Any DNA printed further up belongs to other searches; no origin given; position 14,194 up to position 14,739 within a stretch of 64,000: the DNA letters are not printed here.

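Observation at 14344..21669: E3-less 2-oxoacid/acetoin dehydrogenase module coupled to an AMP-ligase, its own LipB/LipA and two carrier proteins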

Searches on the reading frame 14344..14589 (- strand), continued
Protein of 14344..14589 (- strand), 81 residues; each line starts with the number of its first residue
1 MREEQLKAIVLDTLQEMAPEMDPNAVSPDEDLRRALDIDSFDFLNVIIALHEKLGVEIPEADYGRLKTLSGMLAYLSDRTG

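Call 31: search_protein_families(library=pfam, proteins=[L037:826-1842:-, L037:2105-3253:+, L037:3300-3875:+, L037:3872-4405:+, L037:10312-10956:+, L037:11048-13978:+, L037:14211-16118:+, L037:16395-16940:+, L037:17037-18038:+, L037:18364-19254:+], max_evalue=0.00001)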
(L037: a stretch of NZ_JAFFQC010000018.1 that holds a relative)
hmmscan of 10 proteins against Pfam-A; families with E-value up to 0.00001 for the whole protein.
L037:826-1842:- (338 aa): 1 family
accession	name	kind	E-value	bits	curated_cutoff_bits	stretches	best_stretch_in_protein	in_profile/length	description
PF03773.19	ArsP_1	-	1.3e-42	146.5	32.3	1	27-303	11-274/294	Predicted permease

L037:2105-3253:+ (382 aa): 5 families
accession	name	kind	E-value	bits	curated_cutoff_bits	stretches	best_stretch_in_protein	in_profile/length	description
PF18845.6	baeRF_family3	-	5.5e-45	154.2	31.5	1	127-311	1-168/168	Bacterial archaeo-eukaryotic release factor family 3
PF18848.6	baeRF_family6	-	1.9e-33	116.4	27.5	1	127-273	2-148/149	Bacterial archaeo-eukaryotic release factor family 6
PF18849.6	baeRF_family7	-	2.8e-25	89.6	27.2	1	128-274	1-144/144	Bacterial archaeo-eukaryotic release factor family 7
PF18851.6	baeRF_family8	-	2.6e-11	44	27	1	130-277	6-138/141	Bacterial archaeo-eukaryotic release factor family 8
PF18855.6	baeRF_family11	-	4e-11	43.9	27.2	1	130-272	6-133/139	Bacterial archaeo-eukaryotic release factor family 11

L037:3300-3875:+ (191 aa): 1 family
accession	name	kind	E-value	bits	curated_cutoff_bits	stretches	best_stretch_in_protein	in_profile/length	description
PF04143.19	Sulf_transp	-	2.1e-24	87.1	27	1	7-180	162-308/310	Sulphur transport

L037:3872-4405:+ (177 aa): 2 families
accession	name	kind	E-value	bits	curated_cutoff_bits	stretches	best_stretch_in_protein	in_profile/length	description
PF04143.19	Sulf_transp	-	1.2e-19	71.4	27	1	35-170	14-149/310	Sulphur transport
PF20398.3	DUF6691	-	5.9e-08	33.5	27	1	10-126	7-132/142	Family of unknown function (DUF6691)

L037:10312-10956:+ (214 aa): 1 family
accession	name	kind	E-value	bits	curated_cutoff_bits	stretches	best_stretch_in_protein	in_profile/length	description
PF21948.1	LplA-B_cat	-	3.6e-39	135.2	27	1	14-198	2-199/200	Lipoyl protein ligase A/B catalytic domain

L037:11048-13978:+ (976 aa): 3 families
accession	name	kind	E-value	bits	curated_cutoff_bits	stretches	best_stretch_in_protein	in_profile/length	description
PF00501.34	AMP-binding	-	4.9e-76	256.5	29.9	1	164-561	4-384/384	AMP-binding enzyme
PF01553.26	Acyltransferase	-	2.5e-30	105.4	23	1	788-914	1-131/132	Acyltransferase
PF00550.31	PP-binding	-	4.7e-10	40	20.8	1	51-121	2-66/67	Phosphopantetheine attachment site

L037:14211-16118:+ (635 aa): 2 families
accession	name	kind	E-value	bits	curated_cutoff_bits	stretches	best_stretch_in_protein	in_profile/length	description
PF00501.34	AMP-binding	-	4.7e-83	279.6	29.9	1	42-455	1-384/384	AMP-binding enzyme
PF23562.2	AMP-binding_C_3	-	5.7e-13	49.8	20.8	1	492-626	2-122/124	AMP-binding enzyme C-terminal domain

L037:16395-16940:+ (181 aa): 3 families
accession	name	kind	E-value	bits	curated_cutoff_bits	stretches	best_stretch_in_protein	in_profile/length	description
PF13673.13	Acetyltransf_10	-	1.9e-13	50.9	23.6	1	62-161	18-112/128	Acetyltransferase (GNAT) domain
PF13508.13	Acetyltransf_7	-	5.9e-13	49.4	27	1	76-157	2-83/84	Acetyltransferase (GNAT) domain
PF00583.31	Acetyltransf_1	-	1.3e-12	48.5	20.7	1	68-156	24-116/116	Acetyltransferase (GNAT) family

L037:17037-18038:+ (333 aa): 0 families

L037:18364-19254:+ (296 aa): 1 family
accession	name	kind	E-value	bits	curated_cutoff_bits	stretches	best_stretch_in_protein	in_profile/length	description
PF01435.24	Peptidase_M48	-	2e-39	135.8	20.3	1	81-292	2-184/186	Peptidase family M48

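Call 49: search_protein_representatives(alignment_id=A1)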
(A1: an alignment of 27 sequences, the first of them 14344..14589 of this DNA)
Query: 27 sequences, 81 profile positions. Proteins with E-value up to 0.001 (for the whole library): 6384; up to 1e-10: 1114; up to 1e-30: 5. The best 150 are listed.
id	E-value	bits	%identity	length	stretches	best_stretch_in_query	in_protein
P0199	7.8e-37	141.3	-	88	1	1-79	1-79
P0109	1.3e-33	131.0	-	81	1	1-80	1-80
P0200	1.5e-32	127.5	-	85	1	2-80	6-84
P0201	3.1e-31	123.3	-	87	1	2-80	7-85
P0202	8.0e-31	122.0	-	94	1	1-80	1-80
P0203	2.8e-30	120.3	-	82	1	1-77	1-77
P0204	6.5e-30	119.1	-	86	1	2-79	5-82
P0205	1.1e-29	118.4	-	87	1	1-79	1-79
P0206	2.0e-29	117.5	-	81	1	1-80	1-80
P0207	2.1e-29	117.5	-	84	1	1-80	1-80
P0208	3.5e-28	113.5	-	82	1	1-80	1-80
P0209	7.1e-28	112.5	-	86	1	3-80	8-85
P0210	1.5e-27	111.5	-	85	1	1-80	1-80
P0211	2.5e-27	110.8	-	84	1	3-78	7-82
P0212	3.0e-27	110.6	-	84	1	1-79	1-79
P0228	7.1e-26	106.1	-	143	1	4-80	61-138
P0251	1.1e-24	102.3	-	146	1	2-80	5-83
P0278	1.6e-23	98.6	-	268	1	1-80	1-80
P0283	3.1e-23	97.7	-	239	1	1-78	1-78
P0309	3.6e-22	94.3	-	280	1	4-79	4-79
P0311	3.6e-22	94.2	-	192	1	3-80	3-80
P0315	6.1e-22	93.5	-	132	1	3-79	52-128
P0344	3.2e-21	91.2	-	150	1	6-80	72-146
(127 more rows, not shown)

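Call 50: search_protein_families(library=pfam, proteins=[P0278, P0283, P0309, P0311, P0251, P0228, P0344, P0315], max_evalue=0.001)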
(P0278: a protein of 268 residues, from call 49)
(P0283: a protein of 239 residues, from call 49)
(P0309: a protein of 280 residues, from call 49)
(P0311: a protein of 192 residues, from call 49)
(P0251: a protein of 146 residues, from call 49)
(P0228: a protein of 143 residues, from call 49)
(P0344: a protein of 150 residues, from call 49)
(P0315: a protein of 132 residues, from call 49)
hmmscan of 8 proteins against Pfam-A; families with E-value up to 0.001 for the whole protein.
P0278 (268 aa): 1 family
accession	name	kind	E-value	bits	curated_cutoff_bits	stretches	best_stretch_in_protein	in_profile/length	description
PF00550.31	PP-binding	-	2.4e-07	31.4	20.8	1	10-76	3-67/67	Phosphopantetheine attachment site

P0283 (239 aa): 2 families
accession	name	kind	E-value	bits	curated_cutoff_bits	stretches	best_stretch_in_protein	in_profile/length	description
PF02566.24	OsmC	-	2.6e-15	57.1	27.5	1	135-233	1-98/100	OsmC-like protein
PF00550.31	PP-binding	-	6.2e-07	30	20.8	1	18-75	10-66/67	Phosphopantetheine attachment site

P0309 (280 aa): 1 family
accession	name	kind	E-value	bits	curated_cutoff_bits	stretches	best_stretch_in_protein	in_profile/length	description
PF00550.31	PP-binding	-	5e-08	33.5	20.8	1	13-76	6-67/67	Phosphopantetheine attachment site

P0311 (192 aa): 1 family
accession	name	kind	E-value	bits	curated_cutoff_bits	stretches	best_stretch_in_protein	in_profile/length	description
PF00550.31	PP-binding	-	8.9e-06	26.3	20.8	1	10-76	3-67/67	Phosphopantetheine attachment site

P0251 (146 aa): 1 family
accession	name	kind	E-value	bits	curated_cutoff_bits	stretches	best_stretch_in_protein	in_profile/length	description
PF00550.31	PP-binding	-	8.7e-08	32.7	20.8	1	24-79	13-67/67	Phosphopantetheine attachment site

P0228 (143 aa): 1 family
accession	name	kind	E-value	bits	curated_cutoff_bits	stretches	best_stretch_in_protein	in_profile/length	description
PF00550.31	PP-binding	-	4.3e-05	24.1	20.8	1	66-134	2-67/67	Phosphopantetheine attachment site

P0344 (150 aa): 1 family
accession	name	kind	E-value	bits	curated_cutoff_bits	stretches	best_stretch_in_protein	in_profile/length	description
PF00550.31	PP-binding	-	3.2e-07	31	20.8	1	86-142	12-67/67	Phosphopantetheine attachment site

P0315 (132 aa): 1 family
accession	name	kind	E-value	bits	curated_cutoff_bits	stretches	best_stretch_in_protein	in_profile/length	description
PF00550.31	PP-binding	-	4.1e-06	27.4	20.8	1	58-125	2-67/67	Phosphopantetheine attachment site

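Call 57: list_cluster_members(proteins=[L037:6819-7796:+, L037:7793-8791:+, L037:8784-10004:+, L037:5020-6822:+, L037:10312-10956:+])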
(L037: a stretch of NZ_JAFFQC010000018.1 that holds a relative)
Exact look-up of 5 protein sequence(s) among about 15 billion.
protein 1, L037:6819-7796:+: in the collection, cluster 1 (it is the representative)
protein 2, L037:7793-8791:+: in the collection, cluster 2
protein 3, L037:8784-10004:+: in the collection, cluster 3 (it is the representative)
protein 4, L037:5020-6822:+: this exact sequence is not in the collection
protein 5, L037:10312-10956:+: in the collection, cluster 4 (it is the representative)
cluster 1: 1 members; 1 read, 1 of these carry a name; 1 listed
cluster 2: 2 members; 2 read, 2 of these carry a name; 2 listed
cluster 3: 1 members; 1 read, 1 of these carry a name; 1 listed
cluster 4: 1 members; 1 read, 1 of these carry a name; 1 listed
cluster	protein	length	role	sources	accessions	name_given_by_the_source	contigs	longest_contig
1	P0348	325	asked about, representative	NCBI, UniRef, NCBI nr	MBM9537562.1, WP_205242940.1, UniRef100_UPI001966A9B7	pyruvate dehydrogenase (acetyl-transferring) E1 component subunit alpha [Desulfobulbus ... | pyruvate dehydrogenase (acetyl-transferring) E1 component subunit alpha n=1 ...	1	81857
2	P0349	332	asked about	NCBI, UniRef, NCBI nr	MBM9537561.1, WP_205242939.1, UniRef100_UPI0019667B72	alpha-ketoacid dehydrogenase subunit beta [Desulfobulbus alkaliphilus] | alpha-ketoacid dehydrogenase subunit beta n=1 Tax=Desulfobulbus alkaliphilus TaxID=869814 ...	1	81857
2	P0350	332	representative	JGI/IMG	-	pyruvate dehydrogenase E1 component beta subunit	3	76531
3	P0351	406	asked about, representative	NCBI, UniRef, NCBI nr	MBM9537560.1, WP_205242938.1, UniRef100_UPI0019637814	dihydrolipoamide acetyltransferase family protein [Desulfobulbus alkaliphilus] | dihydrolipoamide acetyltransferase family protein n=1 Tax=Desulfobulbus alkaliphilus ...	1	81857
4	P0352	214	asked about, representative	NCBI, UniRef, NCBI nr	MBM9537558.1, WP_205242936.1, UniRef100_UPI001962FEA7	lipoyl(octanoyl) transferase LipB [Desulfobulbus alkaliphilus] | lipoyl(octanoyl) transferase LipB n=1 Tax=Desulfobulbus alkaliphilus TaxID=869814 ...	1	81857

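Call 59: find_related_loci(query=A2, collection=metagenome_contigs, flank=7000)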
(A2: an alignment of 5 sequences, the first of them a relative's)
Query A2 (88 aa) in metagenome_contigs; peptide patterns used: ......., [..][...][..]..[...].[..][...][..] (x = any residue, [..] = any of these).
600 stretches matched a pattern (row limit reached: there are more); 535 encode a relative of the query (tblastn E <= 1e-3); the best 80 are kept; 80 distinct loci.
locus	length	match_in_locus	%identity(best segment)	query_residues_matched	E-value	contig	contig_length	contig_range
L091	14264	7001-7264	91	1-88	6e-50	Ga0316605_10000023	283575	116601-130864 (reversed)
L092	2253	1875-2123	86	1-83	1e-47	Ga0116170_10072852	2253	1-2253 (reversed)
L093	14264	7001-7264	86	1-88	7e-47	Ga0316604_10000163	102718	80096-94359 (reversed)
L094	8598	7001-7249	86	1-83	2e-46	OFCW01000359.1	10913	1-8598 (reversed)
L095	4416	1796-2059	81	1-88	1e-44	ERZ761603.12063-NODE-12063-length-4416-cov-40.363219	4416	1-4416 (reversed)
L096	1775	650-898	82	1-83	2e-44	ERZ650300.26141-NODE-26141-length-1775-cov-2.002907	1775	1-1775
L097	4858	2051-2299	82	1-83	6e-44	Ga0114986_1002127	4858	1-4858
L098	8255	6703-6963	67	1-87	2e-36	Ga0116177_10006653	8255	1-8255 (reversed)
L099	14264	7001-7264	68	1-88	1e-36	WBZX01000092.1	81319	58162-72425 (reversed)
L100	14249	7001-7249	66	5-87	3e-35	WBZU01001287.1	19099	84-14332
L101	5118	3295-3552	65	1-86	3e-35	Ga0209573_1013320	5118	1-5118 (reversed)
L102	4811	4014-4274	63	1-87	4e-34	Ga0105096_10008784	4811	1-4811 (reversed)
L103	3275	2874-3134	63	1-87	8e-34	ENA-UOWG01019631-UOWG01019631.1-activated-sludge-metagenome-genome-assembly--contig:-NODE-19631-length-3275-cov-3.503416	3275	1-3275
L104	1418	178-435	65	1-86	2e-33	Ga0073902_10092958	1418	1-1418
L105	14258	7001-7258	65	1-86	4e-33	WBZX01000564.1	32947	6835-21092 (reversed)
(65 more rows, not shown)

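Call 64: find_homologous_proteins(query=L057:10262-10789:+, max_evalue=1e-10)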
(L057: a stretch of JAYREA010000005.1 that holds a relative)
Query L057:10262-10789:+ (175 aa): 548 proteins with E <= 1e-10 among 719 candidates; the best 120 are listed.
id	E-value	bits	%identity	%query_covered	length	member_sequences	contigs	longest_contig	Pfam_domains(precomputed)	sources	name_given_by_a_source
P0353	3.7e-107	373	97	100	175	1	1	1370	PF13302.14,PF13508.14,PF00583.32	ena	-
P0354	3.6e-106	370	95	100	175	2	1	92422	PF13302.14,PF13508.14,PF00583.32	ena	-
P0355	4.2e-104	363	94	100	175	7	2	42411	PF13302.14,PF13508.14,PF00583.32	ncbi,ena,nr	ncbi:MAG: GCN5-related N-acetyltransferase [Rhodocyclaceae bacterium]|nr:MAG: GCN5-related N-acetylt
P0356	1.9e-103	361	94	100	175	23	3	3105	PF13302.14,PF13508.14,PF00583.32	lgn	-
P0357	2.5e-103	361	94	100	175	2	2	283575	PF13302.14,PF13508.14,PF00583.32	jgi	-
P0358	7.7e-103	359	93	100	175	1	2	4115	PF13302.14,PF13508.14,PF00583.32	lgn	-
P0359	1.6e-102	358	93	100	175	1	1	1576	PF13302.14,PF13508.14,PF00583.32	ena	-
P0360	1.9e-102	358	92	100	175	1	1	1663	PF13302.14,PF13508.14,PF00583.32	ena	-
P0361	4.1e-102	357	93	100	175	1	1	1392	PF13302.14,PF13508.14,PF00583.32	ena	-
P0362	4.3e-102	357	93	100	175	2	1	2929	PF13302.14,PF13508.14,PF00583.32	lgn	-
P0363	4.7e-101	354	91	100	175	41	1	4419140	PF13302.14,PF13508.14,PF00583.32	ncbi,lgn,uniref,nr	ncbi:GNAT family N-acetyltransferase [Ferribacterium limneticum]|uniref:GNAT family N-acetyltransfer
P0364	1.9e-100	352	91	100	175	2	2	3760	PF13302.14,PF13508.14,PF00583.32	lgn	-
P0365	2.6e-99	348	89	100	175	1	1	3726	PF13302.14,PF13508.14,PF00583.32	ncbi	-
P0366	3.5e-99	348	90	100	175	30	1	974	PF13302.14,PF13508.14,PF00583.32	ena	-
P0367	3.7e-99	347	89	100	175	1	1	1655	PF13302.14,PF13508.14,PF00583.32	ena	-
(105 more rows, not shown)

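Call 67: search_protein_families(library=pfam, proteins=[L036:13262-14008:+, L017:5776-6759:+, L024:13689-15026:+, L029:7195-8526:-, L029:8643-9815:-], max_evalue=0.00001)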
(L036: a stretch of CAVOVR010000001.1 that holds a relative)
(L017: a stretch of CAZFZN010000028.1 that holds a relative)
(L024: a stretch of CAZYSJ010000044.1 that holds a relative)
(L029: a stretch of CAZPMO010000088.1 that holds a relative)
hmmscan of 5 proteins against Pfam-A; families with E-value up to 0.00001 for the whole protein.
L036:13262-14008:+ (248 aa): 1 family
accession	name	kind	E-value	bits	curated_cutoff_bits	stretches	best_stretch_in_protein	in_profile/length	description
PF00156.33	Pribosyltran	-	1.3e-15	57.5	26.3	1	75-228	14-126/158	Phosphoribosyl transferase domain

L017:5776-6759:+ (327 aa): 2 families
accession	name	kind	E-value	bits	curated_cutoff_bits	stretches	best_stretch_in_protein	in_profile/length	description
PF02833.19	DHHA2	-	4.2e-27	95.4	27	1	183-305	2-125/126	DHHA2 domain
PF01368.27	DHH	-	7.3e-17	62.3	28.1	1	5-146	2-125/125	DHH family, N-terminal domain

L024:13689-15026:+ (445 aa): 1 family
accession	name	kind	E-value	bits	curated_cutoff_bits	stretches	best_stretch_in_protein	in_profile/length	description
PF00374.24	NiFeSe_Hases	-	4.4e-27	95.6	25.8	2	53-138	1-86/508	Nickel-dependent hydrogenase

L029:7195-8526:- (444 aa): 4 families
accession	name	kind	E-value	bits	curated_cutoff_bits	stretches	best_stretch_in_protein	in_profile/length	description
PF07992.20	Pyr_redox_2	-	3.8e-68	230.5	26.1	1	1-311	15-291/291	Pyridine nucleotide-disulphide oxidoreductase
PF02852.28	Pyr_redox_dim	-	4.1e-43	146.5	25.3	1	330-439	1-110/110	Pyridine nucleotide-disulphide oxidoreductase, dimerisation domain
PF00070.33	Pyr_redox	-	1.4e-23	83.6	22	1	158-234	1-79/82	Pyridine nucleotide-disulphide oxidoreductase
PF13738.12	Pyr_redox_3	-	4.7e-06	26.5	30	1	113-295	119-305/305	Pyridine nucleotide-disulphide oxidoreductase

L029:8643-9815:- (391 aa): 3 families
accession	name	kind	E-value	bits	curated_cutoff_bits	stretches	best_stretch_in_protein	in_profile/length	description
PF00198.28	2-oxoacid_dh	-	2.8e-79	266.2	23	1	170-391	4-226/232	2-oxoacid dehydrogenases acyltransferase (catalytic domain)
PF00364.28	Biotin_lipoyl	-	7e-20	71.1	22.1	1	1-73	2-73/73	Biotin-requiring enzyme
PF02817.22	E3_binding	-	4e-14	53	23.7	1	108-143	1-36/36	e3 binding domain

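Call 69: search_solved_structures(query=A1, max_evalue=0.01)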
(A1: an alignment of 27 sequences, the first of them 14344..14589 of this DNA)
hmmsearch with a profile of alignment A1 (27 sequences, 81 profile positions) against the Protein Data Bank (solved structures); distinct sequences matched with E-value up to 0.01: 112 (the best 60 are shown).
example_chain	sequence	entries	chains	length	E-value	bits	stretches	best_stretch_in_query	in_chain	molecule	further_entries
7b0n_U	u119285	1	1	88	4.6e-11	45.8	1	2-79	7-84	Acyl carrier protein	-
2l4b_A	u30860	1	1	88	6.6e-11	45.3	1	1-79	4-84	Acyl carrier protein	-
1klp_A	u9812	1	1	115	9.4e-11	44.8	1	2-78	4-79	MEROMYCOLATE EXTENSION ACYL CARRIER PROTEIN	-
2ehs_A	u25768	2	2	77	1e-10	44.7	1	21-80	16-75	Acyl carrier protein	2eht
6gcs_Q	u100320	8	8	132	1.5e-10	44.2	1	2-79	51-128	ACPM2 SUBUNIT | Acyl carrier protein ACPM2 of NADH:Ubiquinone Oxidoreductase (Complex I)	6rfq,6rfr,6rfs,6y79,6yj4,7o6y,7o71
9s2u_I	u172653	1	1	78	1.6e-10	44.1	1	9-78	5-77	Meromycolate extension acyl carrier protein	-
7bvc_P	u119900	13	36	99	2.1e-10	43.7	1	8-78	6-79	Meromycolate extension acyl carrier protein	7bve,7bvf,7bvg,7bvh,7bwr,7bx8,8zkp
2qnw_A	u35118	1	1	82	1.5e-09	40.9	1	21-78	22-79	Acyl carrier protein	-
9rfu_G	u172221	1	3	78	1.9e-09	40.6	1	9-78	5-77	Meromycolate extension acyl carrier protein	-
9rgb_G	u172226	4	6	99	2.5e-09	40.2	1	8-78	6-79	Meromycolate extension acyl carrier protein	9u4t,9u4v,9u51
7b0n_T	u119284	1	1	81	7e-09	38.8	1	9-78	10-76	Acyl carrier protein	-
2cnr_A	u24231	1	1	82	8.4e-09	38.6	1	4-78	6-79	ACYL CARRIER PROTEIN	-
2koo_A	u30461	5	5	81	8.8e-09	38.5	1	4-78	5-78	Acyl carrier protein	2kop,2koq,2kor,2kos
8jfn_B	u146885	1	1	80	1.2e-08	38.1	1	10-78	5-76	Acyl carrier protein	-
8jfg_G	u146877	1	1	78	1.3e-08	38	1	11-78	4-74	Acyl carrier protein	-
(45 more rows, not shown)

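Call 74: predict_structure(alignment_id=A1)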
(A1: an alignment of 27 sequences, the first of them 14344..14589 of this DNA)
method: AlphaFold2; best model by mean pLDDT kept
length: 81 residues; sequences in the alignment: 27
mean_pLDDT: 91.0   pTM: 0.78
mean pLDDT of the five models: 91.0, 90.6, 90.5, 90.3, 90.1
residues with pLDDT >= 90: 61; 70-90: 20; 50-70: 0; < 50: 0
segments of 3 or more residues with pLDDT < 50: none
pLDDT, mean of each block of 10 residues (from residue 1): 90 89 88 91 93 92 94 93 70
secondary structure, 60 per line:
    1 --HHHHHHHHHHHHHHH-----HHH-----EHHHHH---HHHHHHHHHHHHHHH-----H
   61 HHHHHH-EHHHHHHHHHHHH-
elements in order: H3-17 H32-36 H40-54 H60-66 H69-80
